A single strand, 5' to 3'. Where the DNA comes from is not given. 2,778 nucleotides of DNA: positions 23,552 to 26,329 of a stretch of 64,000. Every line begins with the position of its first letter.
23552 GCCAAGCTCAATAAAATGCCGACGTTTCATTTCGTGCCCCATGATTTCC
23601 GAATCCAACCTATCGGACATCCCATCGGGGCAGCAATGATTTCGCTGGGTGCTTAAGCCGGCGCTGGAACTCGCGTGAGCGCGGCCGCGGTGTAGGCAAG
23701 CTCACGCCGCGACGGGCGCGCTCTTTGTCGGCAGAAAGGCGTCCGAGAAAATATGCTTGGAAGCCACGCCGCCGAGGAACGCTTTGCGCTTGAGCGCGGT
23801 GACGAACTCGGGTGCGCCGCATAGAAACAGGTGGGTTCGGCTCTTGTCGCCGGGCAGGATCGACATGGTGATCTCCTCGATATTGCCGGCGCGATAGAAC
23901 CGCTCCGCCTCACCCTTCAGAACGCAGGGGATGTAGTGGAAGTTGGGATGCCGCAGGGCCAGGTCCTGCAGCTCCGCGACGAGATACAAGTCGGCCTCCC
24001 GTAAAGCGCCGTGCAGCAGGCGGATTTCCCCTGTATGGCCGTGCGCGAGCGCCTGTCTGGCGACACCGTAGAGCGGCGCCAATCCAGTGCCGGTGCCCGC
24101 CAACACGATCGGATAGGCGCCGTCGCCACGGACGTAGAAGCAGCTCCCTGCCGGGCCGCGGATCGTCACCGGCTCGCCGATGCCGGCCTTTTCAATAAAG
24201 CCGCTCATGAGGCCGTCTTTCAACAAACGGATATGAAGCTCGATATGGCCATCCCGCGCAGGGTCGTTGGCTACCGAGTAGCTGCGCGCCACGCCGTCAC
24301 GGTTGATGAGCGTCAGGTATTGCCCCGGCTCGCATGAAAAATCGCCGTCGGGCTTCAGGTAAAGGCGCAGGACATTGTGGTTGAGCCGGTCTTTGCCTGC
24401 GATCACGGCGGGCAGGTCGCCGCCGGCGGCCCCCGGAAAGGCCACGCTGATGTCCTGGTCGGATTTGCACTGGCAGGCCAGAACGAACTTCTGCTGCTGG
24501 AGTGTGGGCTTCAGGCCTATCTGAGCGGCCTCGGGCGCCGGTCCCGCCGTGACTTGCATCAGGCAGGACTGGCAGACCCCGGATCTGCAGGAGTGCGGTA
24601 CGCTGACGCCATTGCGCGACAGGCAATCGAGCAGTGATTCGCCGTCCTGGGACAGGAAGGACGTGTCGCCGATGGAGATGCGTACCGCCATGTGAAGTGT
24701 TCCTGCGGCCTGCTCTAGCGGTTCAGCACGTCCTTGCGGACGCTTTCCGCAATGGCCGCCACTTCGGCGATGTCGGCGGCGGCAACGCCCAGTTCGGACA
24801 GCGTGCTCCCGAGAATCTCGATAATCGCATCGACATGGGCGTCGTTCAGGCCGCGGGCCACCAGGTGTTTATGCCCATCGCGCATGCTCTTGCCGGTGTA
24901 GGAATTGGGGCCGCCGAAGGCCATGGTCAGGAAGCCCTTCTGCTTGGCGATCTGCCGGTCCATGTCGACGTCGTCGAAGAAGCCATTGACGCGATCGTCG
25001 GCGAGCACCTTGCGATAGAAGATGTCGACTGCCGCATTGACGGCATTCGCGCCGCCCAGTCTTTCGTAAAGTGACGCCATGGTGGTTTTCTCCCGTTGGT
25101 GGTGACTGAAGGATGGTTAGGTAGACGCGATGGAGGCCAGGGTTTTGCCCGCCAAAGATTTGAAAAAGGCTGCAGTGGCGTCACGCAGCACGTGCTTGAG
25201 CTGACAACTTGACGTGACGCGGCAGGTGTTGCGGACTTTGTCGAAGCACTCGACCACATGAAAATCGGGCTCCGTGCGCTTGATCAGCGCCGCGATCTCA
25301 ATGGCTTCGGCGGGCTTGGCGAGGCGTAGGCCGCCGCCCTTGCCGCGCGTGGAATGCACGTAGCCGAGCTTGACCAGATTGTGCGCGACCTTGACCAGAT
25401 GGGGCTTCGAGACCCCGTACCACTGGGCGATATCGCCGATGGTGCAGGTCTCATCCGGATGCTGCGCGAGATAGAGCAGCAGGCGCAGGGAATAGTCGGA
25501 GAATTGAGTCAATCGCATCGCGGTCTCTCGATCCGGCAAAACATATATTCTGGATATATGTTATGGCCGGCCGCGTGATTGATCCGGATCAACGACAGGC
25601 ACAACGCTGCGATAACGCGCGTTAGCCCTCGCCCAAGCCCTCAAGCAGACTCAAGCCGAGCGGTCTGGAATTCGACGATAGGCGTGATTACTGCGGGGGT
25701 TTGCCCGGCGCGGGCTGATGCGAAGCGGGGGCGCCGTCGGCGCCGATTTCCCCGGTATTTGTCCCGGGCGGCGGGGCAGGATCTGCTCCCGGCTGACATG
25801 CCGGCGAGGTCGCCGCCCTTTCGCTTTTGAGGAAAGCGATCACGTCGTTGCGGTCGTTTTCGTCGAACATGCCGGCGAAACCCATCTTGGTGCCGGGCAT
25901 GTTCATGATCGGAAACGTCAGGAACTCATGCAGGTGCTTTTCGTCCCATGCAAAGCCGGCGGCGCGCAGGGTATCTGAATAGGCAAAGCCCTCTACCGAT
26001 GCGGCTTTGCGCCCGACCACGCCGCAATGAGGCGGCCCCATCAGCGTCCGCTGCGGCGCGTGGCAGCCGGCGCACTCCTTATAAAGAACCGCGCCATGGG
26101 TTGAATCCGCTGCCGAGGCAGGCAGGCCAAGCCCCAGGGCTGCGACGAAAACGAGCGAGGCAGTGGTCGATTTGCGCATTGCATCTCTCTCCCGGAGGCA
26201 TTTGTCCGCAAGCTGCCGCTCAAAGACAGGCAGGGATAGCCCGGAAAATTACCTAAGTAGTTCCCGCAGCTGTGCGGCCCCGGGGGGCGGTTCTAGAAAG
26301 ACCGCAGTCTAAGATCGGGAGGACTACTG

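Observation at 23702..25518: NsrR-led operon pairing a truncated haemoglobin with a dedicated 2Fe-2S/FNR reductase (a split, Fe-S-containing flavohaemoglobin analogue)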

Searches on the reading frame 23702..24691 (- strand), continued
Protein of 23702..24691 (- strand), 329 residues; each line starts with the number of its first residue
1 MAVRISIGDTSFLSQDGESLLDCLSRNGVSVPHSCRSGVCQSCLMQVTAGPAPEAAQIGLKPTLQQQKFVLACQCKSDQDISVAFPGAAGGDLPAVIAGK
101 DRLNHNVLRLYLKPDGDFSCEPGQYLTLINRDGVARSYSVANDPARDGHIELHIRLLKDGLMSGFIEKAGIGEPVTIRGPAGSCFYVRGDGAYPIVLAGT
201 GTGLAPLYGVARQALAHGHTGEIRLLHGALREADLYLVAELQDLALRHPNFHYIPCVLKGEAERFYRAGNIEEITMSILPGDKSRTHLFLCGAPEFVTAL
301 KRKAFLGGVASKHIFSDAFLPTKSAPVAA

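Call 71: fold_search(model_id=the predicted structure, library=pdb)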
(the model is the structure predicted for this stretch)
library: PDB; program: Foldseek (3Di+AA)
matches with E <= 10: 1638; with E <= 0.001: 344
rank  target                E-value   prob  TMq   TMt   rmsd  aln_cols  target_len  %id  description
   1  5ogx                  8.0e-28  1.00  0.70  0.69   8.7       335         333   30  Crystal structure of Amycolatopsis cytochrome P450 reductase GcoB. (released 2018-07-04)
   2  1krh_A                6.7e-25  1.00  0.65  0.64   8.9       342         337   24  X-ray Structure of Benzoate Dioxygenase Reductase (released 2002-05-15)
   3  7c3a_C                3.2e-24  1.00  0.66  0.66   9.1       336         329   23  Ferredoxin reductase in carbazole 1,9a-dioxygenase (released 2021-05-26)
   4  7c3a_B                4.6e-23  1.00  0.67  0.66   9.2       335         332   24  Ferredoxin reductase in carbazole 1,9a-dioxygenase (released 2021-05-26)
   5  8ad0_F                9.5e-23  1.00  0.65  0.55   7.0       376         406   21  X-ray structure of Na+-NQR from Vibrio cholerae in different conformation at 3.1 A (released 2023-07-12)
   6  4wqm                  1.2e-22  1.00  0.62  0.63   9.6       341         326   22  Structure of the toluene 4-monooxygenase NADH oxidoreductase T4moF, K270S K271S variant (released 2015-09-09)
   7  8a1t_F                1.6e-22  1.00  0.69  0.58   6.4       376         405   20  Sodium pumping NADH-quinone oxidoreductase (released 2023-06-14)
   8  7c3b_A                2.2e-22  1.00  0.63  0.63   9.3       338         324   22  Ferredoxin reductase in carbazole 1,9a-dioxygenase (FAD apo form) (released 2021-05-26)
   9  7xk3_F                2.5e-22  1.00  0.66  0.55   7.1       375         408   20  Cryo-EM structure of Na+-pumping NADH-ubiquinone oxidoreductase from Vibrio cholerae, state 1 (released 2022-07-20)
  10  7c3a_A                2.5e-22  1.00  0.63  0.65   9.1       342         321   23  Ferredoxin reductase in carbazole 1,9a-dioxygenase (released 2021-05-26)
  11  8acw_F                4.5e-22  1.00  0.68  0.56   7.3       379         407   19  X-ray structure of Na+-NQR from Vibrio cholerae at 3.4 A resolution (released 2023-07-12)
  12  7c3b_C                4.5e-22  1.00  0.65  0.64   9.4       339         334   24  Ferredoxin reductase in carbazole 1,9a-dioxygenase (FAD apo form) (released 2021-05-26)
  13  8a1v_F                6.0e-22  1.00  0.69  0.57   7.3       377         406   20  Sodium pumping NADH-quinone oxidoreductase with substrate Q2 (released 2023-06-14)
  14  8a1x_F                7.2e-22  1.00  0.67  0.56   7.2       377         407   20  Sodium pumping NADH-quinone oxidoreductase with inhibitor DQA (released 2023-06-14)
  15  7c3b_B                1.0e-19  1.00  0.58  0.62   9.4       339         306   22  Ferredoxin reductase in carbazole 1,9a-dioxygenase (FAD apo form) (released 2021-05-26)
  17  1gvh                  6.1e-18  1.00  0.60  0.51   3.7       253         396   22  The X-ray structure of ferric Escherichia coli flavohemoglobin reveals an unespected geometry of the distal heme pocket (released 2002-08-06)
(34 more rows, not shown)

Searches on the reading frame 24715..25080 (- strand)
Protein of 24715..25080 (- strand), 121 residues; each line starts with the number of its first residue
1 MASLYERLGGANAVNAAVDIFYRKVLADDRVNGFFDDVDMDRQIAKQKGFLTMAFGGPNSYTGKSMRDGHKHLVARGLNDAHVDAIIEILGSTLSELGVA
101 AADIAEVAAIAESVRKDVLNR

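Call 3: search_protein_families(library=pfam, proteins=[window:24715-25080:-])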
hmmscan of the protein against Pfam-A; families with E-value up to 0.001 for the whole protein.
window:24715-25080:- (121 aa): 1 family
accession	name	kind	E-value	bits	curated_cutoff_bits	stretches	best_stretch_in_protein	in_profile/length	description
PF01152.27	Bac_globin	-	2e-16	60.7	21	1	3-119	1-120/121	Bacterial-like globin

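Call 4: search_protein_families(library=ncbifam, proteins=[window:24715-25080:-])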
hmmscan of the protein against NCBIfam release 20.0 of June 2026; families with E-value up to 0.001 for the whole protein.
window:24715-25080:- (121 aa): 0 families

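Call 7: search_solved_structures(query=window:24715-25080:-, show_alignments=2)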
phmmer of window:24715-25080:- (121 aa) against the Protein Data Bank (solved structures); distinct sequences matched with E-value up to 0.001: 33.
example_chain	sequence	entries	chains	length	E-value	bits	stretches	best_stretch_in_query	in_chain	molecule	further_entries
1s69_A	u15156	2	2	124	1.9e-34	121.5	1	1-120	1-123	Cyanoglobin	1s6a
2hz2_A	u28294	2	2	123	3e-34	120.8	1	3-121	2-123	Cyanoglobin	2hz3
1mwb_A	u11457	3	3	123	5.8e-34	119.9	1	3-120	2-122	Cyanoglobin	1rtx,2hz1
3aq5_A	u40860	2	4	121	5.9e-34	119.9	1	3-120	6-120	Group 1 truncated hemoglobin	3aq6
3aq9_A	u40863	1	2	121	1.5e-33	118.6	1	3-120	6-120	Group 1 truncated hemoglobin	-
3aq8_A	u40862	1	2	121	1.6e-33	118.5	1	3-120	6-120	Group 1 truncated hemoglobin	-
3aq7_A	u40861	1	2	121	2.2e-33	118.1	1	3-120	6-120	Group 1 truncated hemoglobin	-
2ksc_A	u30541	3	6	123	1.7e-30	108.7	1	2-121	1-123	Cyanoglobin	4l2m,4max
1uvx_A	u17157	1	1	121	2.2e-26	95.5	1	3-120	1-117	GLOBIN LI637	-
1dly_A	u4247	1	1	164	2.4e-26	95.4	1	2-120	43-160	HEMOGLOBIN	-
4xdi_A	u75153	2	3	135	8.8e-25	90.4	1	3-116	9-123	Chlamydomonas reinhardtii THB1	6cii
6bme_A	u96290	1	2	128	3.1e-21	79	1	3-115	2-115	Truncated hemoglobin 4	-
1dlw_A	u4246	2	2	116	6.9e-21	77.9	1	3-119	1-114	HEMOGLOBIN | MYOGLOBIN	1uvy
5ab8_A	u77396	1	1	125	5e-17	65.4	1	3-118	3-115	GROUP 1 TRUNCATED HEMOGLOBIN GLBN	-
1idr_A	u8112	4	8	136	6.6e-17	65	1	3-118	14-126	HEMOGLOBIN HBN | Hemoglobin-like protein HbN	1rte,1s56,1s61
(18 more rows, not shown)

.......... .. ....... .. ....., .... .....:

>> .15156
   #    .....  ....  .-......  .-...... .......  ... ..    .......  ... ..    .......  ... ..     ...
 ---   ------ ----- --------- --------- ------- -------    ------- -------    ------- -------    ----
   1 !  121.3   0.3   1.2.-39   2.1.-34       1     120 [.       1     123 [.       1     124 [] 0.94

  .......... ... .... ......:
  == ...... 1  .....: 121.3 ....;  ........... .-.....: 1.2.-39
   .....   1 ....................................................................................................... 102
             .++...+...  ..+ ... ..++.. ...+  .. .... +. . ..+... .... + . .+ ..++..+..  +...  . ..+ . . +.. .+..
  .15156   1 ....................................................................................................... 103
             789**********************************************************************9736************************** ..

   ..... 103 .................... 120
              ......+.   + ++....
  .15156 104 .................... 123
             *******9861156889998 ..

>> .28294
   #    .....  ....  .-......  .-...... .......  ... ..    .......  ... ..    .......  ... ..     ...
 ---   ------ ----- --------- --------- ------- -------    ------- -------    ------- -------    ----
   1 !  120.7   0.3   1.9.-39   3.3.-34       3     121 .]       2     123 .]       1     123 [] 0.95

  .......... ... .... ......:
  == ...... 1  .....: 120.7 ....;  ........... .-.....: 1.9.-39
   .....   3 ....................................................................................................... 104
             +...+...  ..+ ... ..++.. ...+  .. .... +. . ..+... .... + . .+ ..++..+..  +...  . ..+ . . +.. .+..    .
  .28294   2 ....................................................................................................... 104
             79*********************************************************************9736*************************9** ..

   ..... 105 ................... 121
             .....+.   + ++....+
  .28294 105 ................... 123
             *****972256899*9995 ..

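Call 31: find_homologous_proteins(query=window:24715-25080:-, max_evalue=1e-10)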
Query window:24715-25080:- (121 aa): 7605 proteins with E <= 1e-10 among 7629 candidates; the best 120 are listed.
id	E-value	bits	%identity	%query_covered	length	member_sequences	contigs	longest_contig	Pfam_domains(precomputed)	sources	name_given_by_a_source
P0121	1.6e-72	259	-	-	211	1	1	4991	PF01152.28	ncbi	-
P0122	1.2e-69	249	98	100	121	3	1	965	PF01152.28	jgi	jgi:hemoglobin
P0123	4.3e-66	238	93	100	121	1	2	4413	PF01152.28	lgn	-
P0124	9.3e-64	230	91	100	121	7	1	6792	PF01152.28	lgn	-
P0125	2.7e-63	229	76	98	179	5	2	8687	PF01152.28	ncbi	-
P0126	5.2e-63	228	89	100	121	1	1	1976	PF01152.28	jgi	jgi:hemoglobin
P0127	2.1e-61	223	87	100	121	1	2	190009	PF01152.28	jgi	jgi:hemoglobin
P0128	7.4e-61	221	86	100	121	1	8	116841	PF01152.28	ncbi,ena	-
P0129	1.7e-60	220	84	100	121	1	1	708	PF01152.28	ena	-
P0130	2.5e-60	219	84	100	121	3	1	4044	PF01152.28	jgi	-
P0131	1.6e-59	217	83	100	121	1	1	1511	PF01152.28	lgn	-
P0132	4.8e-59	215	84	100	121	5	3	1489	PF01152.28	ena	-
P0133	7.2e-59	215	85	100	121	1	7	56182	PF01152.28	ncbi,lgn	-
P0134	2.1e-58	213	83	100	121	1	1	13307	PF01152.28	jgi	-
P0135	7.9e-58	211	84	100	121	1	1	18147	PF01152.28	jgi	-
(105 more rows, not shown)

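Call 32: find_related_loci(query=window:24715-25080:-, collection=metagenome_contigs, flank=3000)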
Query window:24715-25080:- (121 aa) in metagenome_contigs; peptide patterns used: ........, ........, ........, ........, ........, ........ (x = any residue, [..] = any of these).
600 stretches matched a pattern (row limit reached: there are more); 52 encode a relative of the query (tblastn E <= 1e-3); 52 distinct loci.
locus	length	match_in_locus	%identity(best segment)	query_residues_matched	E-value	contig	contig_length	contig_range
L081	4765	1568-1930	83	1-121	3e-63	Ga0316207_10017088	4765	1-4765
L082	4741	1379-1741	79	1-121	1e-62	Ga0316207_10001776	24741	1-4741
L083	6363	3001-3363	79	1-121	3e-62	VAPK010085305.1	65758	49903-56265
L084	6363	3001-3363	78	1-121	3e-62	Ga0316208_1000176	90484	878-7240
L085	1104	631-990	77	2-121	3e-65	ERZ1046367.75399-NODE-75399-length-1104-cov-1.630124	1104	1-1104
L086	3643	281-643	79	1-121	5e-61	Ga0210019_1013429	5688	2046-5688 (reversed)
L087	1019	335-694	78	2-121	2e-64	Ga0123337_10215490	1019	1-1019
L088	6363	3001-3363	75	1-121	4e-60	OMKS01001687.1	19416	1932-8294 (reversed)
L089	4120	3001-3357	77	3-121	4e-60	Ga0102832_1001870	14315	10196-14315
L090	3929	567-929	76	1-121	5e-60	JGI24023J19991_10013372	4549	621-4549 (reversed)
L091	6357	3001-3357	77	3-121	1e-59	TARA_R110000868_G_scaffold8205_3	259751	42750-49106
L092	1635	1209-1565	78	1-121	1e-61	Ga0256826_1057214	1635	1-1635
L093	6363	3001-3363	75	1-121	8e-60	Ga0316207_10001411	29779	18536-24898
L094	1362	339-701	76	1-121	2e-61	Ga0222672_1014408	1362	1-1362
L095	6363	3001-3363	77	1-121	1e-58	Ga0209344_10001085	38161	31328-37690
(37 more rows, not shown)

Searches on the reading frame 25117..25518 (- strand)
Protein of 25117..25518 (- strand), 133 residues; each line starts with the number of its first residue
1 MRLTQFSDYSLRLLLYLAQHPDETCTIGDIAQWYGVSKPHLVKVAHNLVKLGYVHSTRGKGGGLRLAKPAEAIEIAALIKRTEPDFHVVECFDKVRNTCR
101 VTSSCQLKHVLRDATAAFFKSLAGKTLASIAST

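Call 3: search_protein_families(library=pfam, proteins=[window:25117-25518:-])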
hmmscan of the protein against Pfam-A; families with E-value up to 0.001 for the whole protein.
window:25117-25518:- (133 aa): 5 families
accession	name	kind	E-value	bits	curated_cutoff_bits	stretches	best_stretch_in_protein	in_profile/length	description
PF02082.26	Rrf2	-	3.1e-34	118.4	30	1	3-131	1-130/132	Iron-dependent Transcriptional regulator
PF12802.13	MarR_2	-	3.4e-07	30.7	27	1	11-58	8-54/61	MarR family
PF09339.16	HTH_IclR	-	0.00023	21.3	22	1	11-55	6-49/52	IclR helix-turn-helix domain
PF01047.28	MarR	-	0.00037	20.7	24.6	1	11-58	6-51/59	MarR family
PF13730.12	HTH_36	-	0.00042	20.5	25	1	7-54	4-55/55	Helix-turn-helix domain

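Call 4: search_protein_families(library=ncbifam, proteins=[window:25117-25518:-])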
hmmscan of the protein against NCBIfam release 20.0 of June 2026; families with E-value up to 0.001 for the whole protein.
window:25117-25518:- (133 aa): 8 families
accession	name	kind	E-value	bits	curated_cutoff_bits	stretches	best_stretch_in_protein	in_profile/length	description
NF008886.0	PRK11920.1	equivalog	4.1e-34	117.5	193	1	1-130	1-130/153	iron-responsive transcriptional regulator RirA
NF008240.0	PRK11014.1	equivalog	5.9e-34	117.1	182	1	1-130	1-127/141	nitric oxide-sensing transcriptional repressor NsrR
TIGR00738.1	rrf2_super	superfamily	6.9e-34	116.6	73.3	1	1-131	1-131/132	Rrf2 family transcriptional regulator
TIGR02944.1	suf_reg_Xantho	equivalog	2.5e-16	60.2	110.65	1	1-123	2-123/130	SUF system Fe-S cluster assembly regulator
TIGR02010.1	IscR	equivalog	7.9e-14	51.6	207.55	1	1-119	1-118/135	Fe-S cluster assembly transcriptional regulator IscR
NF008110.0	PRK10857.1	equivalog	2.2e-10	40.6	275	1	1-128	1-127/164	Fe-S cluster assembly transcriptional regulator IscR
NF047409.1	Cys_reg_CymR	equivalog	1.9e-08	34.5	195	1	1-119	1-115/139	cysteine metabolism transcriptional regulator CymR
NF041852.1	trans_reg_HypR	equivalog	5.8e-07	29.6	180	1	11-108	9-102/139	redox-sensitive transcriptional regulator HypR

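Call 9: search_solved_structures(query=window:25117-25518:-, show_alignments=2)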
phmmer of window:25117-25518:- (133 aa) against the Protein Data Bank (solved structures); distinct sequences matched with E-value up to 0.001: 11.
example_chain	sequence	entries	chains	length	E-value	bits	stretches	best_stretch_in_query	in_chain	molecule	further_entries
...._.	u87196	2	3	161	6e-18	68.3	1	1-129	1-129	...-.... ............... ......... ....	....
5n08_A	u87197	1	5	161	2.8e-14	56.4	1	1-129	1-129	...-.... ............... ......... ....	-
4cic_A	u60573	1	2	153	4.8e-06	29.9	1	7-90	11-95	TRANSCRIPTIONAL REGULATOR, BADM/RRF2 FAMILY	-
4hf2_A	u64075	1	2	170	5.3e-06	29.7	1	1-83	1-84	HTH-type transcriptional regulator IscR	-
4hf0_A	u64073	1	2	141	6.1e-06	29.5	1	1-84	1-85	HTH-type transcriptional regulator IscR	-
6hsd_A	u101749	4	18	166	8.8e-06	29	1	27-133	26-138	Rrf2 family transcriptional regulator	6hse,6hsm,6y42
4hf1_A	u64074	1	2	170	1e-05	28.8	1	1-83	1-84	HTH-type transcriptional regulator IscR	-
6y45_A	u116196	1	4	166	2.1e-05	27.8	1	21-133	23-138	Rrf2 family transcriptional regulator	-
4chu_A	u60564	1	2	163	2.8e-05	27.4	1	2-83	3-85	HTH-TYPE TRANSCRIPTIONAL REGULATOR ISCR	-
7zpn_A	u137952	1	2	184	3e-05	27.3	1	6-83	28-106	HTH-type transcriptional regulator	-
3t8r_A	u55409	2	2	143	5.7e-05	26.4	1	2-94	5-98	Staphylococcus aureus CymR | Staphylococcus aureus CymR (oxidized form)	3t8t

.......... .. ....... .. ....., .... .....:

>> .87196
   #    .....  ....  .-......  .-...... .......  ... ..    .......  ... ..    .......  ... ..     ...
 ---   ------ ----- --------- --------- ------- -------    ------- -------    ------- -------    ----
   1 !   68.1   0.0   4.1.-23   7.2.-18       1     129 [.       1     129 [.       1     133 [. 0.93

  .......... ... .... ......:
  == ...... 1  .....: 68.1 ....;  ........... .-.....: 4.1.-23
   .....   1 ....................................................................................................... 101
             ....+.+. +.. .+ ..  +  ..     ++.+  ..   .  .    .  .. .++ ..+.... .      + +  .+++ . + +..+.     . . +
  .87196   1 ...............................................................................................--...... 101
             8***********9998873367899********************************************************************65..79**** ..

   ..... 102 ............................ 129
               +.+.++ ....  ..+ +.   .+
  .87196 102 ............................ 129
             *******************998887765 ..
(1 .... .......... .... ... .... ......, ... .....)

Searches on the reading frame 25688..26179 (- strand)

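Call 3: search_protein_families(library=pfam, proteins=[window:25688-26179:-])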
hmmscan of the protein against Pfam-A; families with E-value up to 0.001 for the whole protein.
window:25688-26179:- (163 aa): 1 family
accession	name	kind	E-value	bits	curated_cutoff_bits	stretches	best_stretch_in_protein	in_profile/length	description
PF00034.26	Cytochrom_C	-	5.1e-07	31.4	21.3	1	28-119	3-88/90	Cytochrome c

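Call 4: search_protein_families(library=ncbifam, proteins=[window:25688-26179:-])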
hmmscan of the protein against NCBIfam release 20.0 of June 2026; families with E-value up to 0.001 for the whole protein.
window:25688-26179:- (163 aa): 1 family
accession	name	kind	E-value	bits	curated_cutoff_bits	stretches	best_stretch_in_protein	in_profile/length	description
NF043008.1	Cyt550_Brdyrhiz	equivalog_domain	8.4e-20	71.2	240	1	1-118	1-122/131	cytochrome c-550 CycA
